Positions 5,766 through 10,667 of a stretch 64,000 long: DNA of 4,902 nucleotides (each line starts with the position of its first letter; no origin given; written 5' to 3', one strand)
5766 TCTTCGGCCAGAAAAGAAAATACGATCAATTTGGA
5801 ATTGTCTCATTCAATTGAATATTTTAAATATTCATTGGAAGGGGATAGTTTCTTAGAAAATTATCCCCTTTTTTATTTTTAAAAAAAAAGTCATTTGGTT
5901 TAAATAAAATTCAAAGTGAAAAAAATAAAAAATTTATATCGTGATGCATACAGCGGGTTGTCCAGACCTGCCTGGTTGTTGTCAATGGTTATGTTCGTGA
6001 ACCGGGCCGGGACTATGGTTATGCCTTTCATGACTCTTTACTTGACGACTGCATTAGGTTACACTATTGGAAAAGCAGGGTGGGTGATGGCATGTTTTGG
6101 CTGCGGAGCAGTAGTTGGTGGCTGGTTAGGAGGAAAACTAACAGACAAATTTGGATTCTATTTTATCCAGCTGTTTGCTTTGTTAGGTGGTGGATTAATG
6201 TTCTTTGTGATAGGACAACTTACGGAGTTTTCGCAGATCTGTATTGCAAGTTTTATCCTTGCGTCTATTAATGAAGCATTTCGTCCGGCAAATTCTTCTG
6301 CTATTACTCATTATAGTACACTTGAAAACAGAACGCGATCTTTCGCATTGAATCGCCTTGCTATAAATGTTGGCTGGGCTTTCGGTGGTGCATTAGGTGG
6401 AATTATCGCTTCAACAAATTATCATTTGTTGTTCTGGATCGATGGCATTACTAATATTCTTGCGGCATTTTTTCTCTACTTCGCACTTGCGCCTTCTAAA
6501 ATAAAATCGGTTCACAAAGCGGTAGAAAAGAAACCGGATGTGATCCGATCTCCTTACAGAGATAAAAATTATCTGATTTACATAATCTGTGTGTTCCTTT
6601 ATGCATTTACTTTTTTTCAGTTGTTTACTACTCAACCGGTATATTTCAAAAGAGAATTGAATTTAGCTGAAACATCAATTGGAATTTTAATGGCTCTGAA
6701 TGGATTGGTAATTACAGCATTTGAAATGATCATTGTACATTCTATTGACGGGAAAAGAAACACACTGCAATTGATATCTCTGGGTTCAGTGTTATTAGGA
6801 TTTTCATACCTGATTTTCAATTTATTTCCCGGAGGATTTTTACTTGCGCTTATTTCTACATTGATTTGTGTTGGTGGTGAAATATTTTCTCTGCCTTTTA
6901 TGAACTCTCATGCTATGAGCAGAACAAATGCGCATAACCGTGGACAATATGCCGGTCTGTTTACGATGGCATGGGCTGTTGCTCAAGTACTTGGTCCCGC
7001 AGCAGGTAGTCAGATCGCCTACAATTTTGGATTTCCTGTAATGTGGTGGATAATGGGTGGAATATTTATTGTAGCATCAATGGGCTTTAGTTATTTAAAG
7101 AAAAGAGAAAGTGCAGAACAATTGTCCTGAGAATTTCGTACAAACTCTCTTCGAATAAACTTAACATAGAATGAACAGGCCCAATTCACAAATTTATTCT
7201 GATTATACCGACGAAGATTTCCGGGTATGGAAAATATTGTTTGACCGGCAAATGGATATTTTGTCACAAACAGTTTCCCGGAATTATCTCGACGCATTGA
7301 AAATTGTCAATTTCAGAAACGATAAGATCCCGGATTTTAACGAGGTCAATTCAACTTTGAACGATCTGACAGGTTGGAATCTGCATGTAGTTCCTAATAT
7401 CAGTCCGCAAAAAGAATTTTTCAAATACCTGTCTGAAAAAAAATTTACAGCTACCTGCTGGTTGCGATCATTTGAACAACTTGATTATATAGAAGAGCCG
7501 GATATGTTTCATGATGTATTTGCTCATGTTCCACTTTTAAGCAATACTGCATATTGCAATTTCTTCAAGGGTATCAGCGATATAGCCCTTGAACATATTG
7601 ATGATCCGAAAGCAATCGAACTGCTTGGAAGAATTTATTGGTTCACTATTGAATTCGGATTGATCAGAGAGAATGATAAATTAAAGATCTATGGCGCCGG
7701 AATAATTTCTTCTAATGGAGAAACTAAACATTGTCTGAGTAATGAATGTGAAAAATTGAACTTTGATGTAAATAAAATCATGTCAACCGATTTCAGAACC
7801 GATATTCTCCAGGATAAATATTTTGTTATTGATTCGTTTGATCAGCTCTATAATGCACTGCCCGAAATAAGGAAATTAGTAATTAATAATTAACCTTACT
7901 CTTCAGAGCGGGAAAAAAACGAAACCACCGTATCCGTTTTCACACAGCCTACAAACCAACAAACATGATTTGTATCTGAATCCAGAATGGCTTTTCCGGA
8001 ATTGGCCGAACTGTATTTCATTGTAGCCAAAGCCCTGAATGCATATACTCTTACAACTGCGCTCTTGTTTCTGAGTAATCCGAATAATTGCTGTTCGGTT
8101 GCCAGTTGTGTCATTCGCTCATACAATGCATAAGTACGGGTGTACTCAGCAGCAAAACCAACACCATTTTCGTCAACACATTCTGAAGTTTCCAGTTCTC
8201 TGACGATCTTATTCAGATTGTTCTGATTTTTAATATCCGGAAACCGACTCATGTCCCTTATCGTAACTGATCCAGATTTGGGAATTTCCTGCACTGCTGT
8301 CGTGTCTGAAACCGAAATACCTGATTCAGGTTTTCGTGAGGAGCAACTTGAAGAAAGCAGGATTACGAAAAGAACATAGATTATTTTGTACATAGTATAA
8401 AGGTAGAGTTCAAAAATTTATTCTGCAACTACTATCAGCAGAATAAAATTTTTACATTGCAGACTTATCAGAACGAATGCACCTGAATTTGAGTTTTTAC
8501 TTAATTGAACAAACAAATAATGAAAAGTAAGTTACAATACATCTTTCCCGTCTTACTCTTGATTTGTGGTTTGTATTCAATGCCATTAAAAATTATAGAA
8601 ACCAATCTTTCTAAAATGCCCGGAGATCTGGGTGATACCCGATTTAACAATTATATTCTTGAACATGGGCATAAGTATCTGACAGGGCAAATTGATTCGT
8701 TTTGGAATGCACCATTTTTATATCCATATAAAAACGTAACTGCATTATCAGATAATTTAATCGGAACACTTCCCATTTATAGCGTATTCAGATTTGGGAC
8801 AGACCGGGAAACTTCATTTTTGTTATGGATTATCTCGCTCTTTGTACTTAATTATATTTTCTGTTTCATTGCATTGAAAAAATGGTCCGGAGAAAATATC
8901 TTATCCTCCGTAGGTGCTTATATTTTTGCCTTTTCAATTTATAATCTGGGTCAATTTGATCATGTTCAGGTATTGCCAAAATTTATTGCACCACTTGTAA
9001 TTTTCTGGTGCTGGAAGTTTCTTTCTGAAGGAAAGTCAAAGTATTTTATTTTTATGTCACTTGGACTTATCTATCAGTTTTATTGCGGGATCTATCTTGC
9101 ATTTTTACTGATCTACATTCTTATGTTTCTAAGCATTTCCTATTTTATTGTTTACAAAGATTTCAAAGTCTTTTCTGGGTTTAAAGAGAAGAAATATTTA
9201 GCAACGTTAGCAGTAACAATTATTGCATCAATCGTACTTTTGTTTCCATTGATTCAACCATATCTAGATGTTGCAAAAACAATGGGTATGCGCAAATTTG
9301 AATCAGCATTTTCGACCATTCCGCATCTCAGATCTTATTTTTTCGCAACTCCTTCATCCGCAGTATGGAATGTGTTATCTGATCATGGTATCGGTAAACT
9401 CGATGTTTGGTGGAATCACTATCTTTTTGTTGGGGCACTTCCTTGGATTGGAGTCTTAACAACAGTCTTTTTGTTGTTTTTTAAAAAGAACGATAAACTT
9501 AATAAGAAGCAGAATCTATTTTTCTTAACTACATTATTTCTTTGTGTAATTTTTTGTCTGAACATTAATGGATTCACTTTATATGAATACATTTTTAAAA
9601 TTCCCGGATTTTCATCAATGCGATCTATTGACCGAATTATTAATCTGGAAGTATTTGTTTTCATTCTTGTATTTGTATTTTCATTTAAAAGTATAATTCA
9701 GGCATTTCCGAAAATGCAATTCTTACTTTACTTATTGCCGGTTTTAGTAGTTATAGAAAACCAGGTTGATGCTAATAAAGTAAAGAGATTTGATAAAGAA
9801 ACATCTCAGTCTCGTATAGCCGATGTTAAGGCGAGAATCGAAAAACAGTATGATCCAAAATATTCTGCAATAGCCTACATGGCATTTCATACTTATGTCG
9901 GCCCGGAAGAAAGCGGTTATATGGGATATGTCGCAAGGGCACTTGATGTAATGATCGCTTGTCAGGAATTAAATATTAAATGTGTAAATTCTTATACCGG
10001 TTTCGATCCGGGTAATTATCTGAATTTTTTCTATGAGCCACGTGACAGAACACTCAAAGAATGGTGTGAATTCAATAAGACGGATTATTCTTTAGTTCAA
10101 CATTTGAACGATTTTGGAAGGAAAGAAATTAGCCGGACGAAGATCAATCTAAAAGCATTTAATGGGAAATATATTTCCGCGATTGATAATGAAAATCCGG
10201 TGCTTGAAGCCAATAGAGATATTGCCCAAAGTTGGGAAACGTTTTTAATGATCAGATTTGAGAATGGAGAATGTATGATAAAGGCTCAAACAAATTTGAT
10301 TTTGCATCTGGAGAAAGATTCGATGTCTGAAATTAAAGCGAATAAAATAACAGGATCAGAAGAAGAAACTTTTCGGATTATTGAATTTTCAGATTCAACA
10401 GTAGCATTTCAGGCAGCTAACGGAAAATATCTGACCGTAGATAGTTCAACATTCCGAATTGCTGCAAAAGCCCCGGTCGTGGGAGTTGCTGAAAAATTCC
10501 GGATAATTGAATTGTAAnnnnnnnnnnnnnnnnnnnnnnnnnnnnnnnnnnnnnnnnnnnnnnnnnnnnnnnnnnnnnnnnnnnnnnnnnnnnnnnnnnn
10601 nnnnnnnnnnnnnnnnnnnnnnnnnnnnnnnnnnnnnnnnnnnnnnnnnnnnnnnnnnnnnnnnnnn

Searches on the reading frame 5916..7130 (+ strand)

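Call 12: search_protein_families(library=pfam, proteins=[window:5916-7130:+], max_evalue=0.001)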
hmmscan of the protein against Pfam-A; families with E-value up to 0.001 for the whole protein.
window:5916-7130:+ (404 aa): 2 families
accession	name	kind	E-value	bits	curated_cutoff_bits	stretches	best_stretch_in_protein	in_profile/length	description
PF07690.21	MFS_1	-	1.4e-45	156.2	33.4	2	26-361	5-347/347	Major Facilitator Superfamily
PF01306.25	LacY_symp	-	2.4e-07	30.3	24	1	33-191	24-188/413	LacY proton/sugar symporter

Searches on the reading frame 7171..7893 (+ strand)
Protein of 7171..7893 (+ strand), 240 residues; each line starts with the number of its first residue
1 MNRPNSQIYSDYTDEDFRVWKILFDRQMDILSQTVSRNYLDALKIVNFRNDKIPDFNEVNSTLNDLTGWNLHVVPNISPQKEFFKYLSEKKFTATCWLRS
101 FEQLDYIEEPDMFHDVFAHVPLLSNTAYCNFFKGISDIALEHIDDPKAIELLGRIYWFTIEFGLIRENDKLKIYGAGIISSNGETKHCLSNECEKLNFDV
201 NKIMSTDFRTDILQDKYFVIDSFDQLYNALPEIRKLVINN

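Call 60: search_protein_families(library=pfam, proteins=[window:7171-7893:+], max_evalue=0.001)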
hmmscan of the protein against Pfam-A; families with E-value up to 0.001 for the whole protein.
window:7171-7893:+ (240 aa): 1 family
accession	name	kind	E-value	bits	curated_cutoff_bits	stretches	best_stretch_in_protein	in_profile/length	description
PF00351.26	Biopterin_H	-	4.1e-46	158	22.7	1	11-230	60-281/331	Biopterin-dependent aromatic amino acid hydroxylase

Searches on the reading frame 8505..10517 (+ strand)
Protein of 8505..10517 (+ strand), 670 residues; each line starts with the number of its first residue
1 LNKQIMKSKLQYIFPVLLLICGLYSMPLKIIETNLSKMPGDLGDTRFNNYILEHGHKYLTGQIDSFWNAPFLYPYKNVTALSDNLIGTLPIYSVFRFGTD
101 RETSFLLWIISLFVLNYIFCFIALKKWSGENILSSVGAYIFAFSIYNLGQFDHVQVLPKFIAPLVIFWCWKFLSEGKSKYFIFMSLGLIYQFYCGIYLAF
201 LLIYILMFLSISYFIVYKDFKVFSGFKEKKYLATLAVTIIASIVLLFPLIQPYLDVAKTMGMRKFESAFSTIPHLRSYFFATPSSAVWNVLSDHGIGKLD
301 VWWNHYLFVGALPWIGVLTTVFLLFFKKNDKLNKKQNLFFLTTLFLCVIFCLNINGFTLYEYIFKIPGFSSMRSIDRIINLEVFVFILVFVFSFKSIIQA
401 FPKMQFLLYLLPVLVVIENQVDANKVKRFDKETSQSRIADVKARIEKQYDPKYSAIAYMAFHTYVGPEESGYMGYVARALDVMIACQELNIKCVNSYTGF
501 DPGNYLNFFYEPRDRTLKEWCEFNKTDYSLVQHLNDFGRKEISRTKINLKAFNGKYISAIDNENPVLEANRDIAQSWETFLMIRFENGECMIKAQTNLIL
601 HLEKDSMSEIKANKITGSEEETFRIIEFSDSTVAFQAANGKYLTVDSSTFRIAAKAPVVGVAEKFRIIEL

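Call 12: search_protein_families(library=pfam, proteins=[window:8505-10517:+], max_evalue=0.001)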
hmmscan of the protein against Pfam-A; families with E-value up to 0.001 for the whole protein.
window:8505-10517:+ (670 aa): 3 families
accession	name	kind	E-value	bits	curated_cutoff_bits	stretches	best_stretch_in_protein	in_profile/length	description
PF25490.1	DUF7910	-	3.2e-11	43.9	35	1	545-652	8-119/140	Domain of unknown function (DUF7910)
PF06229.18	FRG1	-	2e-09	37.9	27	1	620-668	27-74/189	FRG1-like domain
PF06268.19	Fascin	-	4.6e-05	24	23.1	0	567-666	14-107/108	Fascin domain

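Call 87: search_protein_families(library=padloc, proteins=[window:8505-10517:+], max_evalue=0.01)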
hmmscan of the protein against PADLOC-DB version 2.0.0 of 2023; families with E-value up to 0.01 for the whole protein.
window:8505-10517:+ (670 aa): 0 families
